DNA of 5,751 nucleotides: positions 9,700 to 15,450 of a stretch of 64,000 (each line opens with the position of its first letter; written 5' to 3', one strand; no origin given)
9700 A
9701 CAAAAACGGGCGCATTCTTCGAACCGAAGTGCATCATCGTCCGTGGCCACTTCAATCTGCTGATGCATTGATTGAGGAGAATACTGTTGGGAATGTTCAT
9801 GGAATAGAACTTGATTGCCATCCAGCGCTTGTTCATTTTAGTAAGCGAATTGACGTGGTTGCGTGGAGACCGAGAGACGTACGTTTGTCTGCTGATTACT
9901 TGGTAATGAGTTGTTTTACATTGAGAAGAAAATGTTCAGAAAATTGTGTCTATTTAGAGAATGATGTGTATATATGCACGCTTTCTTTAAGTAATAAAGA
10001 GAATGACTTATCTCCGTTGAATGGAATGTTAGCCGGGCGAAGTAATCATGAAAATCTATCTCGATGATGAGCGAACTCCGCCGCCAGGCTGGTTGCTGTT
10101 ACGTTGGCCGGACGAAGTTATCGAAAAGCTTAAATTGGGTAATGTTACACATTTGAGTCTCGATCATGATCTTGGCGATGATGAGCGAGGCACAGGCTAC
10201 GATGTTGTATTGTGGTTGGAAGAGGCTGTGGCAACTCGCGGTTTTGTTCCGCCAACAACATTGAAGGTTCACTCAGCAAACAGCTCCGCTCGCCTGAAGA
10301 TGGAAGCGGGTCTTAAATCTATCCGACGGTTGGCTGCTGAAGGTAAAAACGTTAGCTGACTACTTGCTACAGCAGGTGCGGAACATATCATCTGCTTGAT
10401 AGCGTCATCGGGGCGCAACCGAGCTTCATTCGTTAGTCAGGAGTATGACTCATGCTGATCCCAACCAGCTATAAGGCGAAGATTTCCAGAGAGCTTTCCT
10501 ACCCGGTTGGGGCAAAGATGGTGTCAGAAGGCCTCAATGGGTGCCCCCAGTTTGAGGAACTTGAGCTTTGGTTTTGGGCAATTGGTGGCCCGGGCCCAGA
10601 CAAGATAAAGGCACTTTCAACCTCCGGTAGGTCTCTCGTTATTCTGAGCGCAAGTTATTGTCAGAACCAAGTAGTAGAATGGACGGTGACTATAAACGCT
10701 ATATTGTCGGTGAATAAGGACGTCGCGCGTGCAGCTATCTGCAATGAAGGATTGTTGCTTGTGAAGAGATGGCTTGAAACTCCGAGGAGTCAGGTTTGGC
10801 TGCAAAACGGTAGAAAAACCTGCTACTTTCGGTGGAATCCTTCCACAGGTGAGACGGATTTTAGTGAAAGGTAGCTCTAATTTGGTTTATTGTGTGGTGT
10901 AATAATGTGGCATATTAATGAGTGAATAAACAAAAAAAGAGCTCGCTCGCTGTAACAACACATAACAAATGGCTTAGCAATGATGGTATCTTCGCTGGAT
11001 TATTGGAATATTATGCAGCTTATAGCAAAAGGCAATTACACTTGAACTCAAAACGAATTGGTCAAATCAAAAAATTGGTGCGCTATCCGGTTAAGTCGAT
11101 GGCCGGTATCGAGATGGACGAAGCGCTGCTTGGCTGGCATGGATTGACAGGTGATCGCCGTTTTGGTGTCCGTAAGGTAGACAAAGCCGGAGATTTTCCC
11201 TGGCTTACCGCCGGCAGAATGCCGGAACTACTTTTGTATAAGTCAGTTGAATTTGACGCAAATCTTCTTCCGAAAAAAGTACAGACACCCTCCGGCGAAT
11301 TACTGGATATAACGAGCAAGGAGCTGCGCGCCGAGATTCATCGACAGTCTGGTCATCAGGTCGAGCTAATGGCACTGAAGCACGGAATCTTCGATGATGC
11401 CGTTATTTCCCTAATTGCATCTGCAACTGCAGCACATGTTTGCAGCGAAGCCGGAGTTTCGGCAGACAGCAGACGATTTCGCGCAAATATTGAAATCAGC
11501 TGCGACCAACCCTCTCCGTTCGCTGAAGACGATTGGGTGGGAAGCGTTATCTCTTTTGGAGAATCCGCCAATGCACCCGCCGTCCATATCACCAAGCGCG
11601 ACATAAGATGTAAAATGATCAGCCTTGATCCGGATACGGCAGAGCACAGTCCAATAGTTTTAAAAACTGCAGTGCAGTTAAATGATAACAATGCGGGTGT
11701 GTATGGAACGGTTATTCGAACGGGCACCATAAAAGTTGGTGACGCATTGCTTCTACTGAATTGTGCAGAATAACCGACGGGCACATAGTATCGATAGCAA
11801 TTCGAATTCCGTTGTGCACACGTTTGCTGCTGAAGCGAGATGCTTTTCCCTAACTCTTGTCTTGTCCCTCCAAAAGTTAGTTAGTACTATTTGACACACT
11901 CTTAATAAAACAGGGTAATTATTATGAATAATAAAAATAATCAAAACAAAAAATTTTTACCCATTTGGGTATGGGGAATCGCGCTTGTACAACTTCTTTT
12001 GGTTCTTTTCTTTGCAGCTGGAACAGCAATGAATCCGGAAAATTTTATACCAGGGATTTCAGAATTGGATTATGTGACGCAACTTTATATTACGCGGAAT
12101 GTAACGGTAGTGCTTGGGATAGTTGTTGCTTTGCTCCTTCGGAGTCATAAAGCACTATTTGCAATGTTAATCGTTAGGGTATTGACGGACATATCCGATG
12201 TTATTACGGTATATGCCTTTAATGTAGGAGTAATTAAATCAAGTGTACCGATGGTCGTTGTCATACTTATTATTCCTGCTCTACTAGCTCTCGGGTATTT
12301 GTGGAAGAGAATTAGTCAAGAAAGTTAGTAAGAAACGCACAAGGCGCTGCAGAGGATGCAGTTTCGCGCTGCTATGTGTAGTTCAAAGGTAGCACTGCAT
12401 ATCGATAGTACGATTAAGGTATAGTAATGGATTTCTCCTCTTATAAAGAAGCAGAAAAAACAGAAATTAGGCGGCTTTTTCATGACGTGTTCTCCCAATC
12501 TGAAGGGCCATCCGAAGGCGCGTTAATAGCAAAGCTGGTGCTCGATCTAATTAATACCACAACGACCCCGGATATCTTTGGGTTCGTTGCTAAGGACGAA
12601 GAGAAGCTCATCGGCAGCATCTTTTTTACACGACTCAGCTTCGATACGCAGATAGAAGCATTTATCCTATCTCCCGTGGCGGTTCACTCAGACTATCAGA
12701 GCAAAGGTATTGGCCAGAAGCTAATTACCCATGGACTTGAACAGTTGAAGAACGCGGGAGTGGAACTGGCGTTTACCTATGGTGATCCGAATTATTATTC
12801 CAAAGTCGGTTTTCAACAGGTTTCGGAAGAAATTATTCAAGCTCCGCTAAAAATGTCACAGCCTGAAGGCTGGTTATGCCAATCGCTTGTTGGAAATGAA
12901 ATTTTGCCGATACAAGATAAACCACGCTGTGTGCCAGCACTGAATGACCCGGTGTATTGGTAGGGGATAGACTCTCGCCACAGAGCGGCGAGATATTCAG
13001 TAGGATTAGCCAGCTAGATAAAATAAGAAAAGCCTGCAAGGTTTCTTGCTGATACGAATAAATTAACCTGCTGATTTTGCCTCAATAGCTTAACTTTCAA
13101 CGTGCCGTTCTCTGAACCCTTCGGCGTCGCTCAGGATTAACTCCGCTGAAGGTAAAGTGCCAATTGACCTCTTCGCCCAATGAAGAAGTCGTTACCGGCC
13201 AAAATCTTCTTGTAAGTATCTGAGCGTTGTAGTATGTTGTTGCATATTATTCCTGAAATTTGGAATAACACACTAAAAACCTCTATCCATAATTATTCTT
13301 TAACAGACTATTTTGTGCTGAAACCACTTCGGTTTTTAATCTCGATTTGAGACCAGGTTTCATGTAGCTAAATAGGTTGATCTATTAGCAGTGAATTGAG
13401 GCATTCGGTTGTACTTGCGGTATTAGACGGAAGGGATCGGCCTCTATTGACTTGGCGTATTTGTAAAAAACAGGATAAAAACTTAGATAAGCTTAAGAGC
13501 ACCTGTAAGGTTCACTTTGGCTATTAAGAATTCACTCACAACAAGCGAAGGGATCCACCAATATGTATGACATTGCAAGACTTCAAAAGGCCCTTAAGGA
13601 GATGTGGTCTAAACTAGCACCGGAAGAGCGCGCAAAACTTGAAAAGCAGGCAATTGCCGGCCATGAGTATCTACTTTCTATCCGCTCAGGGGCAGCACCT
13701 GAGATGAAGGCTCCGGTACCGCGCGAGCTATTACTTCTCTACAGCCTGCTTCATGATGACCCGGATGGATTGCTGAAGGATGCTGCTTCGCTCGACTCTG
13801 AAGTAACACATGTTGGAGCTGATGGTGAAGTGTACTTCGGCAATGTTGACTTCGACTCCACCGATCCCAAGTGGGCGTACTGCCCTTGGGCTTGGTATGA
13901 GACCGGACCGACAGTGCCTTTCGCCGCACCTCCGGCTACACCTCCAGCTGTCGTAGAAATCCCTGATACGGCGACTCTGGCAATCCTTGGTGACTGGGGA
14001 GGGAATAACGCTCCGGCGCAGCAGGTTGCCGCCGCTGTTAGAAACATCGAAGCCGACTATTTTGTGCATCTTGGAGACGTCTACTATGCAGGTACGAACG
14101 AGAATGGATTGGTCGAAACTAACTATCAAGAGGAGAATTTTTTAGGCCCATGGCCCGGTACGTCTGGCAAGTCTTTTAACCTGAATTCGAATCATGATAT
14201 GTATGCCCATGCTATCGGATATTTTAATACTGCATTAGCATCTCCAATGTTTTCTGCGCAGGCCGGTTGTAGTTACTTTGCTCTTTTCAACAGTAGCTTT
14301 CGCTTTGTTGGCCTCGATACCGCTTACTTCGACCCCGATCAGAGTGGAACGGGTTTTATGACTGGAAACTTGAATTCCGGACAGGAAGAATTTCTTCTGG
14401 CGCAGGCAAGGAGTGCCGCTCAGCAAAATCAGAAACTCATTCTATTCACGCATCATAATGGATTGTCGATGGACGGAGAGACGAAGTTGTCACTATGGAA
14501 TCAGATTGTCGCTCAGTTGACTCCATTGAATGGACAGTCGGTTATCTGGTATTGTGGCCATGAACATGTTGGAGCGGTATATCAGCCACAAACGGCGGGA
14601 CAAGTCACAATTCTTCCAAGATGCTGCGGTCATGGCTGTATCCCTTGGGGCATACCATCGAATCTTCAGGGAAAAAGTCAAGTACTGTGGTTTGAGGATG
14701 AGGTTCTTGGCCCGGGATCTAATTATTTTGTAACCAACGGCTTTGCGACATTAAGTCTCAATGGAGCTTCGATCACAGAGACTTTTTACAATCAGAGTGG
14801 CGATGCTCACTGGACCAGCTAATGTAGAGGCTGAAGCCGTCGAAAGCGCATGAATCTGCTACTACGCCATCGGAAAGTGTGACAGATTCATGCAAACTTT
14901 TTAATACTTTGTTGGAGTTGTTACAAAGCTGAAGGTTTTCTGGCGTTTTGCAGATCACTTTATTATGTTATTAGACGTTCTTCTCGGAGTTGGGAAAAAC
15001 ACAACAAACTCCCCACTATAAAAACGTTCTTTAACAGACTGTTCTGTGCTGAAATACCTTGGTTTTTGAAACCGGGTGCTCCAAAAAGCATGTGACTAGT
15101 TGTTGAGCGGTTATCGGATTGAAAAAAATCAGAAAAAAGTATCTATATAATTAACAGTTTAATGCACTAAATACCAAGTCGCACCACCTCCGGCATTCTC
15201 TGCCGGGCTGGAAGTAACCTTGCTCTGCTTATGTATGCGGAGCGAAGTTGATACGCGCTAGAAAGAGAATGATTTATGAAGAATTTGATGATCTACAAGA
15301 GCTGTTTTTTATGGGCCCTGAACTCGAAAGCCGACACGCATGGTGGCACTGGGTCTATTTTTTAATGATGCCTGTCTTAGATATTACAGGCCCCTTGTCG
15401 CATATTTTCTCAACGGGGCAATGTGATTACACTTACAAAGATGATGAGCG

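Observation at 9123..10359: Stand-alone CPR (cyclic-phosphate processing receiver-like) domain gene overlapping an extended DUF2071 gene, with MOSC and GNAT genes nearby and no RNA-repair enzymes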

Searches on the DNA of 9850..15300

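Call 80: search_rna_families(source=window, start=9850, end=15300, threshold=evalue, max_evalue=1)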
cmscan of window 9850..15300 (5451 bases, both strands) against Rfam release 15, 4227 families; matches with E-value up to 1: 0.
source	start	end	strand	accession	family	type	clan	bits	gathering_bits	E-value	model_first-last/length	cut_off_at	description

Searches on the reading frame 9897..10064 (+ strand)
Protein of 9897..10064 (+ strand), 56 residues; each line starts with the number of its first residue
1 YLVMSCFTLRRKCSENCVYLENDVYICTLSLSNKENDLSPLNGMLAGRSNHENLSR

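Call 77: find_homologous_proteins(query=window:9897-10064:+, max_evalue=10)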
Query seq(56 aa): no candidate shares three 5-residue words with the query. No homologue found.
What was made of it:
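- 9900..10067 (+): Read-through tail of the DUF2071 ORF (55 codons plus TGA). It is AT-rich former spacer that probably also carries the cREC expression signals. Its last 20 nt overlap the cREC start. No homolog of the tail peptide among 5.8 billion proteins (call 77).
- The tail is an orphan sequence (call 77).
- Tried and rejected: No homolog was found (call 77).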

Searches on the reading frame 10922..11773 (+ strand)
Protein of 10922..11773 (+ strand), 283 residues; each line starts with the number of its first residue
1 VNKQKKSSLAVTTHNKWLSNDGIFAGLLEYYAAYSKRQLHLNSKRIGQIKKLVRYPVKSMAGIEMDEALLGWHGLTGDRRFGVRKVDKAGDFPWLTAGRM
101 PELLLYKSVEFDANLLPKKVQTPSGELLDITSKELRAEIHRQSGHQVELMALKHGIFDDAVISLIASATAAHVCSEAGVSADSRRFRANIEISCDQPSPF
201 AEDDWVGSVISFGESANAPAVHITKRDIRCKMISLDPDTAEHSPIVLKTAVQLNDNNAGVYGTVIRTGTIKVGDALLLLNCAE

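Call 4: search_protein_families(library=pfam, proteins=[window:10922-11773:+], max_evalue=0.1)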
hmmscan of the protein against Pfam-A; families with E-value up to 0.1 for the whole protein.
window:10922-11773:+ (283 aa): 2 families
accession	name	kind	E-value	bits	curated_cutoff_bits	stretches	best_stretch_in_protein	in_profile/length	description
PF03473.23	MOSC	-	7.3e-13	49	22.7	1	154-276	4-119/120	MOSC domain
PF03476.21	MOSC_N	-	6.6e-09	36.1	25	1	47-130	2-80/119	MOSC N-terminal beta barrel domain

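Call 5: search_protein_families(library=ncbifam, proteins=[window:10922-11773:+], max_evalue=0.1)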
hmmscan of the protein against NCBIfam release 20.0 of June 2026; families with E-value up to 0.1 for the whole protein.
window:10922-11773:+ (283 aa): 0 families

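Call 62: search_protein_families(library=padloc, proteins=[window:10922-11773:+], max_evalue=0.01)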
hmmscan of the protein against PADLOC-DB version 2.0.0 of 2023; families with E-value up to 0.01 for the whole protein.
window:10922-11773:+ (283 aa): 0 families

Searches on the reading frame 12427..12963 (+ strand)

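Call 4: search_protein_families(library=pfam, proteins=[window:12427-12963:+], max_evalue=0.1)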
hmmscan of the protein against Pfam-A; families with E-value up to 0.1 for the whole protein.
window:12427-12963:+ (178 aa): 5 families
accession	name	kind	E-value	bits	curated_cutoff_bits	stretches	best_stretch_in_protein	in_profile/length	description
PF13508.13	Acetyltransf_7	-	5e-11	43.3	27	1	53-131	6-84/84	Acetyltransferase (GNAT) domain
PF13527.13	Acetyltransf_9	-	3.8e-10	40.3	25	1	5-131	4-126/127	Acetyltransferase (GNAT) domain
PF00583.31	Acetyltransf_1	-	2e-09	38.1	20.7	1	44-116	27-98/116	Acetyltransferase (GNAT) family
PF13673.13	Acetyltransf_10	-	1.9e-07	31.5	23.6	1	49-137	30-115/128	Acetyltransferase (GNAT) domain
PF17013.11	Acetyltransf_15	-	0.029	14.2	35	1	40-109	29-103/210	Putative acetyl-transferase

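Call 5: search_protein_families(library=ncbifam, proteins=[window:12427-12963:+], max_evalue=0.1)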
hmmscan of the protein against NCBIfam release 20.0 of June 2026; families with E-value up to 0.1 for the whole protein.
window:12427-12963:+ (178 aa): 16 families
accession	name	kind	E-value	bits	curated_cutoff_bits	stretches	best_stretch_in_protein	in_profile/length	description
NF005840.0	PRK07757.1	equivalog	2.8e-07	30.6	154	1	53-137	45-126/153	N-acetyltransferase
NF040501.1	resist_ArsN2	equivalog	1.6e-06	27.7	125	1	57-151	32-123/133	arsenic resistance N-acetyltransferase ArsN2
TIGR01575.1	rimI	equivalog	0.00016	21.8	86.4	1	54-113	36-90/132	ribosomal protein S18-alanine N-acetyltransferase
NF033078.2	AAC_6p_Ia_fam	equivalog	0.0011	18.8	265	1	34-112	36-109/181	AAC(6')-Ia family aminoglycoside 6'-N-acetyltransferase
TIGR03448.1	mycothiol_MshD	equivalog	0.0011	18.3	163.1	1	83-134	233-290/294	mycothiol synthase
NF007025.1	PRK09491.1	equivalog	0.0022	18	173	1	81-113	65-97/145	ribosomal protein S18-alanine N-acetyltransferase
NF033150.1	AAC_6p_A49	exception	0.0033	17.2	410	1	38-111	41-109/184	aminoglycoside 6'-N-acetyltransferase AacA49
NF005921.0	PRK07922.1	equivalog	0.005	16.5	180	1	83-139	76-133/170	amino-acid N-acetyltransferase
TIGR01890.1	N-Ac-Glu-synth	equivalog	0.016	14.2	202.85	1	81-136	350-407/429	amino-acid N-acetyltransferase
NF002959.0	PRK03624.1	equivalog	0.024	14.3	124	1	53-112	52-106/147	GNAT family acetyltransferase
NF002369.0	PRK01346.1-6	equivalog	0.038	13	463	1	73-129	99-156/434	hypothetical protein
NF003641.0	PRK05279.1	equivalog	0.051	12.4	344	1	81-135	362-418/441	amino-acid N-acetyltransferase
NF033083.0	AAC_3_I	equivalog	0.06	13.5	200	1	13-120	14-119/145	AAC(3)-I family aminoglycoside N-acetyltransferase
NF000486.1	AAC_6p_Ip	exception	0.086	12.8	390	0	58-127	40-104/173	aminoglycoside 6'-N-acetyltransferase AAC(6')-Ip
TIGR02406.1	ectoine_EctA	equivalog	0.098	12.7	120.6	0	54-135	43-124/157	diaminobutyrate acetyltransferase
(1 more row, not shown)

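Call 62: search_protein_families(library=padloc, proteins=[window:12427-12963:+], max_evalue=0.01)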
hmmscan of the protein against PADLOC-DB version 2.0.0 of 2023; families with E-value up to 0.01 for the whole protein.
window:12427-12963:+ (178 aa): 0 families

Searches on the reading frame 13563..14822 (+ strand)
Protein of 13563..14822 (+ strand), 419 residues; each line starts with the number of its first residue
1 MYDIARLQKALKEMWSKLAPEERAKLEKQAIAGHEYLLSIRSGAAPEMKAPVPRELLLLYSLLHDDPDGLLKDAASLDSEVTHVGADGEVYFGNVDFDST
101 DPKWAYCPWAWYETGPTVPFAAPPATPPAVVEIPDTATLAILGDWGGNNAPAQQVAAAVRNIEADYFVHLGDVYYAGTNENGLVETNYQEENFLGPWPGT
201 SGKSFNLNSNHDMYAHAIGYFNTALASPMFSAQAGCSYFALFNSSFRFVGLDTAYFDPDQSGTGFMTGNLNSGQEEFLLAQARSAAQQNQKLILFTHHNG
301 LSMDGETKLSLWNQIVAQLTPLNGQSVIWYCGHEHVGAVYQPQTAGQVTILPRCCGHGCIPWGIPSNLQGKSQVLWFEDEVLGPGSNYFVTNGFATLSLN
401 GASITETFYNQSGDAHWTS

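Call 9: search_protein_families(library=pfam, proteins=[window:13563-14822:+], max_evalue=0.001)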
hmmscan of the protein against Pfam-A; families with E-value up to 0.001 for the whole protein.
window:13563-14822:+ (419 aa): 1 family
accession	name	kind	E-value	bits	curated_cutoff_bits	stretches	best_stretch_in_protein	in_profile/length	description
PF00149.33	Metallophos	-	3.3e-05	24.9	21.5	1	138-336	2-190/191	Calcineurin-like phosphoesterase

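Call 62: search_protein_families(library=padloc, proteins=[window:13563-14822:+], max_evalue=0.01)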
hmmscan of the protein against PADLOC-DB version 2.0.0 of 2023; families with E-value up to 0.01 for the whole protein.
window:13563-14822:+ (419 aa): 0 families
